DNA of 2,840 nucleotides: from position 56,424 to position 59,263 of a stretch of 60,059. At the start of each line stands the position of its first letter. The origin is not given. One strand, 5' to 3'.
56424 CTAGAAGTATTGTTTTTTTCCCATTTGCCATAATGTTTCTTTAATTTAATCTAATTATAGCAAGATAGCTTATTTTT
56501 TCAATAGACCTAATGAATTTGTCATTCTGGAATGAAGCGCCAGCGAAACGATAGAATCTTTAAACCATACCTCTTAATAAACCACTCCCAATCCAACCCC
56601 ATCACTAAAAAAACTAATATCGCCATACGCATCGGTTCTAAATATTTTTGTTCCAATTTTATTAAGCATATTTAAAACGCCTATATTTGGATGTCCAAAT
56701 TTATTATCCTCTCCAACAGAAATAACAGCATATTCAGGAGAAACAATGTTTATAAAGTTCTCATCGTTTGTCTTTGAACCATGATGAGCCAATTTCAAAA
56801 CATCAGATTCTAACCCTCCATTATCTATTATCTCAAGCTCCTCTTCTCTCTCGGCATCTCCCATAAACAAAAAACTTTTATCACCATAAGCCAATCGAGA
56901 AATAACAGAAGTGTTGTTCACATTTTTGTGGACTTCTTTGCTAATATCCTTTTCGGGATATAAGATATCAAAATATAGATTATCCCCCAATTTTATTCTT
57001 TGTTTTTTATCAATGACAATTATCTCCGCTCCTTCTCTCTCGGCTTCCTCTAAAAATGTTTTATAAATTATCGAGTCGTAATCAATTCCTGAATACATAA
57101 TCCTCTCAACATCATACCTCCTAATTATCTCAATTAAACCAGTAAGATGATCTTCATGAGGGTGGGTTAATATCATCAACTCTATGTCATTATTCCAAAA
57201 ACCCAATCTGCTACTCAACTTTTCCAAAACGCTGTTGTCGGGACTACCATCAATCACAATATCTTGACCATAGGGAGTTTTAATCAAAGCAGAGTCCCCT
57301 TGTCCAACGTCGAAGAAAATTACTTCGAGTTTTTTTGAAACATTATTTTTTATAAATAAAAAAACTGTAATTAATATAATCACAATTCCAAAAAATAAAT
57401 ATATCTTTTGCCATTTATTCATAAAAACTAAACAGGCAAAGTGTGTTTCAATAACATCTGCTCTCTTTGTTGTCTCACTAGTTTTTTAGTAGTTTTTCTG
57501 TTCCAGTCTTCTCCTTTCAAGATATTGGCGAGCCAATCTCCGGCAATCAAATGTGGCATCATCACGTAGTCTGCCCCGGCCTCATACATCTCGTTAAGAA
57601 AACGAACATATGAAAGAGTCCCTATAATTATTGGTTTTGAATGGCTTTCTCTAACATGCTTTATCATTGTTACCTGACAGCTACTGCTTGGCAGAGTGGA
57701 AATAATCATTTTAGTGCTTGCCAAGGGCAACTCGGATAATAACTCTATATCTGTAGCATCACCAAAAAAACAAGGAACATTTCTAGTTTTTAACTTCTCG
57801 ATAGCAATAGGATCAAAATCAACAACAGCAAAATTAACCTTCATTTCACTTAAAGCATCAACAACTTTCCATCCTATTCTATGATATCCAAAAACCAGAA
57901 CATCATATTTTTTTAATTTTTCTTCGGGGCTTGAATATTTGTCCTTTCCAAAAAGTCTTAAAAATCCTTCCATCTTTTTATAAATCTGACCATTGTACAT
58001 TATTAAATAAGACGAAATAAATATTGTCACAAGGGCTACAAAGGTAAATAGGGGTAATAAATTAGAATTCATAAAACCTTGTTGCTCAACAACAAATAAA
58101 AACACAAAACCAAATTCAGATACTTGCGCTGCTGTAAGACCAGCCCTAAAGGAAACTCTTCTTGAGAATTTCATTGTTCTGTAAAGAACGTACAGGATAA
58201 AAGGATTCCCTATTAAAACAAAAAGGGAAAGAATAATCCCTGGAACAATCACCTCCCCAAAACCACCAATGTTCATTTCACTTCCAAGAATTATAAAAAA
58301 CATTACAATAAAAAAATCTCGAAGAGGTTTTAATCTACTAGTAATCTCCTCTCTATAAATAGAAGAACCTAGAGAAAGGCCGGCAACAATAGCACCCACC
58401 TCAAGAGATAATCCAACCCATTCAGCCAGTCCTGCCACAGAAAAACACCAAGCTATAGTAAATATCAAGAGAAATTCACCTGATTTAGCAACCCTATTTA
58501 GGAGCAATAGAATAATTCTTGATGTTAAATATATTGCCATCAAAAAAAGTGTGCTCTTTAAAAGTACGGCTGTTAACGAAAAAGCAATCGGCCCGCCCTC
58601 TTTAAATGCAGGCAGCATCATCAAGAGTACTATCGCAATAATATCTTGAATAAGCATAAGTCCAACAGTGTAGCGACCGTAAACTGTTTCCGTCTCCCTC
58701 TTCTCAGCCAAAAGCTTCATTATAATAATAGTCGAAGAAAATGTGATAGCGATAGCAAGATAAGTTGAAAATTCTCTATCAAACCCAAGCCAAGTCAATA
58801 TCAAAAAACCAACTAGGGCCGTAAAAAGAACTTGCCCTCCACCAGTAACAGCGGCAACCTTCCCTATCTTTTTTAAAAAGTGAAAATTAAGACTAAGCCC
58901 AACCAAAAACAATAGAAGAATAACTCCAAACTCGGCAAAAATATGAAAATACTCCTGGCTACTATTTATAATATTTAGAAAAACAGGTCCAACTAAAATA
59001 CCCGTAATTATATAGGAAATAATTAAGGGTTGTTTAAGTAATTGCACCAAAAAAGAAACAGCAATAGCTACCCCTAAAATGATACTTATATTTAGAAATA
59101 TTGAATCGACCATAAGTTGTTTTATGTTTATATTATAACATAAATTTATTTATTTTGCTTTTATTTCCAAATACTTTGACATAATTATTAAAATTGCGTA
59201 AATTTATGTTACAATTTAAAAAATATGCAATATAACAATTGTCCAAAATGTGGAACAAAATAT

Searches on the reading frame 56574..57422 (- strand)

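Call 11: search_protein_families(library=phrogs, proteins=[window:56574-57422:-], max_evalue=0.001)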
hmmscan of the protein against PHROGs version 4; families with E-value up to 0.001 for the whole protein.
window:56574-57422:- (282 aa): 3 families
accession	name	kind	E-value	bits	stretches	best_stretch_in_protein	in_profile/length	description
phrog_14556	-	unknown function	2.1e-52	179.4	1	30-276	133-375/451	-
phrog_7043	-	tail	1.2e-47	164.1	1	28-281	617-884/1077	tail protein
phrog_36445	-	unknown function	4.8e-23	83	1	96-271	4-176/195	-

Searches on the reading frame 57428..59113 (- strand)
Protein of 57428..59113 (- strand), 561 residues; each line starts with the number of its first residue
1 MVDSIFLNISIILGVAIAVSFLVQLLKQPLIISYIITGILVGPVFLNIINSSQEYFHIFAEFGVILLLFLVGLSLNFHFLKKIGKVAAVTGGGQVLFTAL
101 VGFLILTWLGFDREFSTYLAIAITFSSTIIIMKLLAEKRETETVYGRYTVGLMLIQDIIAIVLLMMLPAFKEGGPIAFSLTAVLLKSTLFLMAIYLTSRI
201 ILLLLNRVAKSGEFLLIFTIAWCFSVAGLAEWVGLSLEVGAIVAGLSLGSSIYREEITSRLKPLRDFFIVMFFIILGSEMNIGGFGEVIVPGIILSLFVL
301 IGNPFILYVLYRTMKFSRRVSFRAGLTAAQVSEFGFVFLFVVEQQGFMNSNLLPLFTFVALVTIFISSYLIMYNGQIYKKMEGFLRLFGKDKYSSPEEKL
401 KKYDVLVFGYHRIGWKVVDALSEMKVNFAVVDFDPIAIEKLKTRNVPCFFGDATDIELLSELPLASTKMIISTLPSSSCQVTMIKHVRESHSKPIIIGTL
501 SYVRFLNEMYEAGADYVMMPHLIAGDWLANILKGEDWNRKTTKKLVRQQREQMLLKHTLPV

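Call 11: search_protein_families(library=phrogs, proteins=[window:57428-59113:-], max_evalue=0.001)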
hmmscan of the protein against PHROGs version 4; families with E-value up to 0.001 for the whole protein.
window:57428-59113:- (561 aa): 0 families

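Call 19: search_protein_families(library=pfam, proteins=[window:57428-59113:-], max_evalue=0.001)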
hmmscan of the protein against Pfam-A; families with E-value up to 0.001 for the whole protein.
window:57428-59113:- (561 aa): 3 families
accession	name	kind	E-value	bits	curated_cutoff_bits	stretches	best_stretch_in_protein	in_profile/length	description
PF00999.27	Na_H_Exchanger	-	1.8e-56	192.1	26.2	1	16-367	5-365/375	Sodium/hydrogen exchanger, transmembrane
PF02254.24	TrkA_N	-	8.3e-18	65.2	23.8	1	405-520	1-116/116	TrkA-N domain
PF03812.18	KdgT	-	0.00052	20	25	1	242-330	171-258/305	2-keto-3-deoxygluconate permease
